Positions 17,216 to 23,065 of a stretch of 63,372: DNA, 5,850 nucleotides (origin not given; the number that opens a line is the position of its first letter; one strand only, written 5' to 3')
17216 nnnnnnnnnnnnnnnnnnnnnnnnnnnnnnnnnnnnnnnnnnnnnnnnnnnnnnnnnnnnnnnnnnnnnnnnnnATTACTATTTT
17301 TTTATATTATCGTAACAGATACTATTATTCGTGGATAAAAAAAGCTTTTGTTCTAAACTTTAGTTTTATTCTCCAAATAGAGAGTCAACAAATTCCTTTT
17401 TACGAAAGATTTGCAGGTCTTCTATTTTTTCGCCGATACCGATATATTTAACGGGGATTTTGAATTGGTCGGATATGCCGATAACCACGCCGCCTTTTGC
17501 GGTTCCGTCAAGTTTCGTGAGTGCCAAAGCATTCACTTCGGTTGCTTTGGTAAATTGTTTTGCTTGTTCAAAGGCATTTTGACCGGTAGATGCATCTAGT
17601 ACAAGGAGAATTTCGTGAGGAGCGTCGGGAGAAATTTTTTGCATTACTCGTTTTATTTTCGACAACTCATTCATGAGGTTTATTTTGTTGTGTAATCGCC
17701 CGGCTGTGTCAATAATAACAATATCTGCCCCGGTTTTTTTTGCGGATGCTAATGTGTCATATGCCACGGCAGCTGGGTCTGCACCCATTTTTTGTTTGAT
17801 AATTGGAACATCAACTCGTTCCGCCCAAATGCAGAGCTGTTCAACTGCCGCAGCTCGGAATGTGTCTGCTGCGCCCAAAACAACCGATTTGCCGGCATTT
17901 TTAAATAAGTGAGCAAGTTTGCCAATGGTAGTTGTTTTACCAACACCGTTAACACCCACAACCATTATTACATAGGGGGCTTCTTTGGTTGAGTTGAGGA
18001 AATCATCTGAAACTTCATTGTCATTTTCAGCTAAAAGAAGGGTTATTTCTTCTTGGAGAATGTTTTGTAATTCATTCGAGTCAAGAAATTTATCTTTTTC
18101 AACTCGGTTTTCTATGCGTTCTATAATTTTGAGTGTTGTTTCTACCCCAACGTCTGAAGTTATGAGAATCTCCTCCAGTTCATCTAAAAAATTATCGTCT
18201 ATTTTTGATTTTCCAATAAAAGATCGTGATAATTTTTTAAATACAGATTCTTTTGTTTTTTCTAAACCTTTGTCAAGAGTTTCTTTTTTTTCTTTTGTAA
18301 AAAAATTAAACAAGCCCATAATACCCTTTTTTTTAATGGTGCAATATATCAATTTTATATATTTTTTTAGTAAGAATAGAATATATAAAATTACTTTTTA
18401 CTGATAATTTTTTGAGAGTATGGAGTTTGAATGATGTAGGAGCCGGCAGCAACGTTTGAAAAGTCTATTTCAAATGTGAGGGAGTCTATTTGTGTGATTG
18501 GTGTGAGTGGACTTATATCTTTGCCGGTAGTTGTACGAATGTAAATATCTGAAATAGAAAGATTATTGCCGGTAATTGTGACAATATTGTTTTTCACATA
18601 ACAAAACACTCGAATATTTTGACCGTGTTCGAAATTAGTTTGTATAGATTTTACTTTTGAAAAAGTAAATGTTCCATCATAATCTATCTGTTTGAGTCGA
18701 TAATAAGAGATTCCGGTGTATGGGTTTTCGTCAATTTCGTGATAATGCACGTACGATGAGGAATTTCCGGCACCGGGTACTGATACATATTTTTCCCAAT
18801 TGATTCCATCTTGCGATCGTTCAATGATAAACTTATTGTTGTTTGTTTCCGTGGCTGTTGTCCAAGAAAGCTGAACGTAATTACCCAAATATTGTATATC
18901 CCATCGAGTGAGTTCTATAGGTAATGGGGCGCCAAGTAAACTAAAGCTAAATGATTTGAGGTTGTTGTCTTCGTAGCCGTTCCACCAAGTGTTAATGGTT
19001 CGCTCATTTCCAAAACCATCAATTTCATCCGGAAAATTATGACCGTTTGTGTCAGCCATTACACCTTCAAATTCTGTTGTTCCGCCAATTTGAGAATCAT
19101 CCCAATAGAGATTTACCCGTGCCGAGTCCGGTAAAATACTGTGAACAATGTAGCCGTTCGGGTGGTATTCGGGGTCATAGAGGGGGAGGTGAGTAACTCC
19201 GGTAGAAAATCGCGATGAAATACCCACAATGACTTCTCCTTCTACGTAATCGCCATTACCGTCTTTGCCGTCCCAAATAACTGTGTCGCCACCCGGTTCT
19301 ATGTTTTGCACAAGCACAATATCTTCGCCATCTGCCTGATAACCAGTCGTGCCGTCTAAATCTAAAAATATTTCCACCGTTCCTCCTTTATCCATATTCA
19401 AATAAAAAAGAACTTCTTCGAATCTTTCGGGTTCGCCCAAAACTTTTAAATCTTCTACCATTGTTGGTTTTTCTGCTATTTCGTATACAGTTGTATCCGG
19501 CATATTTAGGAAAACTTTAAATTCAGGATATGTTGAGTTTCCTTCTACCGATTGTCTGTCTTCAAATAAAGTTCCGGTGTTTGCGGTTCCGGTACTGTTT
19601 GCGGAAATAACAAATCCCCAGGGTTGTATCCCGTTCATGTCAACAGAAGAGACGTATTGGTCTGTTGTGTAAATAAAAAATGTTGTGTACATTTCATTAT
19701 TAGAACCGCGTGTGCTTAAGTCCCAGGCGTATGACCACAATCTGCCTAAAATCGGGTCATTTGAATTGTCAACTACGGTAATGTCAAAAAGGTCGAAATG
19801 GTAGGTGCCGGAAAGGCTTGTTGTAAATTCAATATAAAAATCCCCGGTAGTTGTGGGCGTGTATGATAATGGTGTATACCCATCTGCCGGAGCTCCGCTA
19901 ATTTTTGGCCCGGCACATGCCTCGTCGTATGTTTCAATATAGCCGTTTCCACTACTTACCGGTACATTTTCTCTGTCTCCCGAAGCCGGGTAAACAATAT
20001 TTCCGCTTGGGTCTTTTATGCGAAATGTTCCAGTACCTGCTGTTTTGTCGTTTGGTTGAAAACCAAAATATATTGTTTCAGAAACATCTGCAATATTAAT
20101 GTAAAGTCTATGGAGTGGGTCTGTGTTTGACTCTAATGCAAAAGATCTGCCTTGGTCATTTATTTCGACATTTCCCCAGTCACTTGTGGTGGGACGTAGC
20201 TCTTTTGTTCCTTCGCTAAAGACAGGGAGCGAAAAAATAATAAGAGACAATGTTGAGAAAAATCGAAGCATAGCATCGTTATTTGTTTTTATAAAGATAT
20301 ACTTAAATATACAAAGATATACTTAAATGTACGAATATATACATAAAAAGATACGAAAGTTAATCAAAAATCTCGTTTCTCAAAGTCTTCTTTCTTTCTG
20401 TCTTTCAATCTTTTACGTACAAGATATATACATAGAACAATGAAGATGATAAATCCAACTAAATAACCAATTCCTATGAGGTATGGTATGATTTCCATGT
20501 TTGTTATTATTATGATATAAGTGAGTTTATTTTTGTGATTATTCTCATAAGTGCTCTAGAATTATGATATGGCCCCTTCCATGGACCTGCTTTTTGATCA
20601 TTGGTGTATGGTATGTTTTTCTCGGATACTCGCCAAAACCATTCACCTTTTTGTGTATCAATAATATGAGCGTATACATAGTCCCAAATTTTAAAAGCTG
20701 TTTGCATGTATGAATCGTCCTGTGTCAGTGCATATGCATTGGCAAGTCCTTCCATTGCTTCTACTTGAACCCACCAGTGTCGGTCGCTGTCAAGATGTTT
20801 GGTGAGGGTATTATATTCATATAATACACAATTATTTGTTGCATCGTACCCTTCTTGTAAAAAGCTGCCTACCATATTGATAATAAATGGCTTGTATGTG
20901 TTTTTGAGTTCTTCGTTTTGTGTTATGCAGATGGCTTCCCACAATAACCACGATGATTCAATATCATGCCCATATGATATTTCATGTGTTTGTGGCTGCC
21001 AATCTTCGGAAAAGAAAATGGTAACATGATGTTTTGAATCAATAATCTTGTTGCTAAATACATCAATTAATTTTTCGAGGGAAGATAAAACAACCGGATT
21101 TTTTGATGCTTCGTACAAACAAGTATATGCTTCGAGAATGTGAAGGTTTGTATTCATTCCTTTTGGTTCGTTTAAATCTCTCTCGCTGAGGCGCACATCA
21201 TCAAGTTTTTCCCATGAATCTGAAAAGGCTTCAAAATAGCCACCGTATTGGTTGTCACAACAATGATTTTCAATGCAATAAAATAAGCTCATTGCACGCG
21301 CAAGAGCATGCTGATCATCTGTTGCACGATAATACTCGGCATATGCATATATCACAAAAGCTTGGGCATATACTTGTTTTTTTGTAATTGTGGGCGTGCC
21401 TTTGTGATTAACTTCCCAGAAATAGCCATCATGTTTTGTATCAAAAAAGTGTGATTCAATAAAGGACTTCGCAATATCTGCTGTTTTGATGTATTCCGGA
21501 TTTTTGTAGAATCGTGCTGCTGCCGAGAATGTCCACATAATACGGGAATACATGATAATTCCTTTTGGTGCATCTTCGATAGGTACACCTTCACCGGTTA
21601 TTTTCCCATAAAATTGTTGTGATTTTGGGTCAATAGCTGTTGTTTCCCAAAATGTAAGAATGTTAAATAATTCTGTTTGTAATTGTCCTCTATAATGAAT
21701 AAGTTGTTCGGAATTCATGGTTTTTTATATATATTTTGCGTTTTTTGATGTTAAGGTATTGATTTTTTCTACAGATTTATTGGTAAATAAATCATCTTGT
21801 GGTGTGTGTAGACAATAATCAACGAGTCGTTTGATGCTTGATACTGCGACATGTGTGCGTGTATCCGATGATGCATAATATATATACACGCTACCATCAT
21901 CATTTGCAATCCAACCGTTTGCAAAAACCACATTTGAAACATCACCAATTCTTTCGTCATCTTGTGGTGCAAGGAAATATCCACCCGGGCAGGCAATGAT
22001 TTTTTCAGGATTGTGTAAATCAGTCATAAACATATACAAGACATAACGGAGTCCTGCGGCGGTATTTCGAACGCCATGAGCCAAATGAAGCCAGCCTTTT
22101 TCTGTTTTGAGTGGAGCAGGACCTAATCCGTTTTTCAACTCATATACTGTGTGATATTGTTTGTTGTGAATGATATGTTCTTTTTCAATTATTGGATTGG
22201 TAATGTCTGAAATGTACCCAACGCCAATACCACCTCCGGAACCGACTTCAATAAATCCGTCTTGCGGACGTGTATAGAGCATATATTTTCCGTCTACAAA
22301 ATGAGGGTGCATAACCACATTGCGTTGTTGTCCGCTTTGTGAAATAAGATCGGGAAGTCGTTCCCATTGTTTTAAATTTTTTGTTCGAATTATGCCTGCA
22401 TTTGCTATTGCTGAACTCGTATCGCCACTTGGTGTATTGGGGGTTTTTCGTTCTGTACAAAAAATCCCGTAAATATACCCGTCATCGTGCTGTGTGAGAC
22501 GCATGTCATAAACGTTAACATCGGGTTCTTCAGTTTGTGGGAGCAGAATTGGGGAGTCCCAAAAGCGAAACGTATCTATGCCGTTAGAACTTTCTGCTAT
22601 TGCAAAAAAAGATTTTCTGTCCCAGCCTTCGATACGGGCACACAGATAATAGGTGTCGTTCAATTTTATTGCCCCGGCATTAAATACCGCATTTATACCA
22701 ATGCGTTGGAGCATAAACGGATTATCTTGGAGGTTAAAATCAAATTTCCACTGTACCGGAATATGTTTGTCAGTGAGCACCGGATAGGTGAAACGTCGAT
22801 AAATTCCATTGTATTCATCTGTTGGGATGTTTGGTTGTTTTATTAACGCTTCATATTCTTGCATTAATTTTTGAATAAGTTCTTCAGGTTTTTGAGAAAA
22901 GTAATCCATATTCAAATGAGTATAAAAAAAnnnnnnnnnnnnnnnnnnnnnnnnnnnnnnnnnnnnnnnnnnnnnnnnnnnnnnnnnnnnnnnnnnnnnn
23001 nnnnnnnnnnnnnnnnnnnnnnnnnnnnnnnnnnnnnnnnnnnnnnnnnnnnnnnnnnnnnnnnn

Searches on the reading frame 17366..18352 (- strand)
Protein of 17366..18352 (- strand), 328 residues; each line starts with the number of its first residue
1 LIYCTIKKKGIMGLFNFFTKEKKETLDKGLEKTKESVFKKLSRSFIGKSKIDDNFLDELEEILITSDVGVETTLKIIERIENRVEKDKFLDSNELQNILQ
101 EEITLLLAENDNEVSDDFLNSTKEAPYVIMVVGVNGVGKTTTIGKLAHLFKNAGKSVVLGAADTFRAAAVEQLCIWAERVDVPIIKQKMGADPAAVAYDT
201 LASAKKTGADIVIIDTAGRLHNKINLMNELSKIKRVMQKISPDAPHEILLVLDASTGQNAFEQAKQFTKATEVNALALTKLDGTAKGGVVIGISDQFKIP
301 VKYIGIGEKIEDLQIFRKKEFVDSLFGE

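Call 26: search_protein_families(library=pfam, proteins=[window:17366-18352:-], max_evalue=0.001)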
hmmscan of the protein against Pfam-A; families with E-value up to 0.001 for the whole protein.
window:17366-18352:- (328 aa): 8 families
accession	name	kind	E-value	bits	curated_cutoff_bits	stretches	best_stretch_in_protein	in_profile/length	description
PF00448.28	SRP54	-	4.1e-78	262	22.7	1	126-326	1-195/196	SRP54-type protein, GTPase domain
PF02881.24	SRP54_N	-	9.2e-16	58.3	22.4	1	39-103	3-75/75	SRP54-type protein, helical bundle domain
PF13604.12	AAA_30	-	9e-07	29.3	27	1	127-222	19-102/191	AAA domain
PF13401.12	AAA_22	-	3.2e-05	24.7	27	1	126-236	5-110/130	AAA domain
PF06414.18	Zeta_toxin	-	0.00038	20.4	22.3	1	117-171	8-60/199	Zeta toxin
PF25199.1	nSTAND_NTPase5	-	0.0006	20.1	34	0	111-165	25-81/145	Novel STAND NTPase 5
PF13671.12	AAA_33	-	0.00066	20.4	27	0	128-216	1-77/143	AAA domain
PF13191.12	AAA_16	-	0.0008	20.4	32.6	0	125-208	23-103/167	AAA ATPase domain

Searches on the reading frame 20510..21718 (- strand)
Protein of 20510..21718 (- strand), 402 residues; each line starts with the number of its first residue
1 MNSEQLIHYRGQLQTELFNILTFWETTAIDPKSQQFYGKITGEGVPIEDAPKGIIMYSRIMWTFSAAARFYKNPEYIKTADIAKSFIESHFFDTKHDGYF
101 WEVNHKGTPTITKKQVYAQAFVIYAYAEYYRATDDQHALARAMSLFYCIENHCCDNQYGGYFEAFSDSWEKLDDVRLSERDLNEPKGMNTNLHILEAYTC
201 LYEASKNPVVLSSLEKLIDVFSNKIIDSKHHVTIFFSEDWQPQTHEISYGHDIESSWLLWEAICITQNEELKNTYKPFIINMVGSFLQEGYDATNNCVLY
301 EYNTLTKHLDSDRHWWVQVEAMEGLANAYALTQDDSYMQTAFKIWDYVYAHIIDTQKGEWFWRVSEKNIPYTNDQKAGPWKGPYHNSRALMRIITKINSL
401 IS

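Call 26: search_protein_families(library=pfam, proteins=[window:20510-21718:-], max_evalue=0.001)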
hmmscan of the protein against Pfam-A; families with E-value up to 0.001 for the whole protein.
window:20510-21718:- (402 aa): 3 families
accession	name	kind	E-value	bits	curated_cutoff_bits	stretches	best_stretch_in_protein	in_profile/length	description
PF07221.17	GlcNAc_2-epim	-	1.1e-44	153.6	23.4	1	36-385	2-343/347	N-acylglucosamine 2-epimerase (GlcNAc 2-epimerase)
PF07944.18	Beta-AFase-like_GH127_cat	-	2.3e-05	24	24.9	0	19-150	27-158/376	Beta-L-arabinofuranosidase, GH127 catalytic domain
PF03663.20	Glyco_hydro_76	-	0.00086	19.4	25.9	0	67-158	163-259/366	Glycosyl hydrolase family 76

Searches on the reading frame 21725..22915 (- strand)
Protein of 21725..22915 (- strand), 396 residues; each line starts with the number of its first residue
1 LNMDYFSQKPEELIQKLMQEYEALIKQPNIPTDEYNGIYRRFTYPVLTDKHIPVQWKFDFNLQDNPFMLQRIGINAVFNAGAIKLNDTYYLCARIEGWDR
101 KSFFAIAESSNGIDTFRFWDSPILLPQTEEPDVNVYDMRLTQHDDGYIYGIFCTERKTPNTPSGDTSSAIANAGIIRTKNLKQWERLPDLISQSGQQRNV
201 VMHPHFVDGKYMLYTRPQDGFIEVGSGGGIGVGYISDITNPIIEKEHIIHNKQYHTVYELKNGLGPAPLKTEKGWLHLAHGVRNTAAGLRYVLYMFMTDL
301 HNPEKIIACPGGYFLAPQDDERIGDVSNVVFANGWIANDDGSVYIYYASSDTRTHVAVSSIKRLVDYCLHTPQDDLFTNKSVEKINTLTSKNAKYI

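Call 3: search_protein_families(library=pfam, proteins=[window:21725-22915:-], max_evalue=1)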
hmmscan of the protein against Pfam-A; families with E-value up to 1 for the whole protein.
window:21725-22915:- (396 aa): 3 families
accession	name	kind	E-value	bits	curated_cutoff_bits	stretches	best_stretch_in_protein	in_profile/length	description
PF04041.19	Glyco_hydro_130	-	3.9e-23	82.3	26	1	76-368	34-318/320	beta-1,4-mannooligosaccharide phosphorylase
PF08950.16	DUF1861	-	0.00018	21.1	28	1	206-356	138-287/296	Protein of unknown function (DUF1861)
PF06970.17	RepA_N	-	0.13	12.6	30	1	331-359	38-65/76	Replication initiator protein A (RepA) N-terminus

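Call 76: search_solved_structures(query=window:21725-22915:-, max_evalue=1e-10)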
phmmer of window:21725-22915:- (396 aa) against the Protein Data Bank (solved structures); distinct sequences matched with E-value up to 1e-10: 12.
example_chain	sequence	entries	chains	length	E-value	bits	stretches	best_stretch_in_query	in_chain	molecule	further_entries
3was_A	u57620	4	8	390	1.5e-166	557.6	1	13-394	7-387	4-O-beta-D-mannosyl-D-glucose phosphorylase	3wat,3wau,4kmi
5ay9_A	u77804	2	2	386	9.2e-153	512.1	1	16-392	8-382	4-O-beta-D-mannosyl-D-glucose phosphorylase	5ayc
1vkd_A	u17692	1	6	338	5.4e-24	88.1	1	76-368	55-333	conserved hypothetical protein TM1225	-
5ayd_A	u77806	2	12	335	4.5e-17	65.3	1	197-368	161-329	Beta-1,4-mannooligosaccharide phosphorylase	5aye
4udk_E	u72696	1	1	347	5.6e-16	61.7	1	197-371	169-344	UHGB_MP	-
4udg_A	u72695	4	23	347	5.7e-16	61.7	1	197-371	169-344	UHGB_MP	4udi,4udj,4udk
7fip_A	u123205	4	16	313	4.3e-15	58.8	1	103-359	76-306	Beta-1,2-mannobiose phosphorylase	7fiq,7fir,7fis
9fj8_A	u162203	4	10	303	1.9e-14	56.6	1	76-364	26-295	1,2-beta-oligomannan phosphorylase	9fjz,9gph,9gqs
9erg_A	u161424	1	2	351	2.6e-11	46.3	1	261-365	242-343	Uhgb_MS mannoside synthase from an unknown human gut bacterium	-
9eqq_A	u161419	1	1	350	2.6e-11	46.3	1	261-365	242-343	Uhgb_MS mannoside synthase from an unknown human gut bacterium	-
9erh_A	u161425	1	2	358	2.6e-11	46.3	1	261-365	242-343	Uhgb_MS mannoside synthase from an unknown human gut bacterium in complex with 1,2-beta-ma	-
5b0p_A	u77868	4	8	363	3.7e-11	45.8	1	100-354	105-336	Lin0857 protein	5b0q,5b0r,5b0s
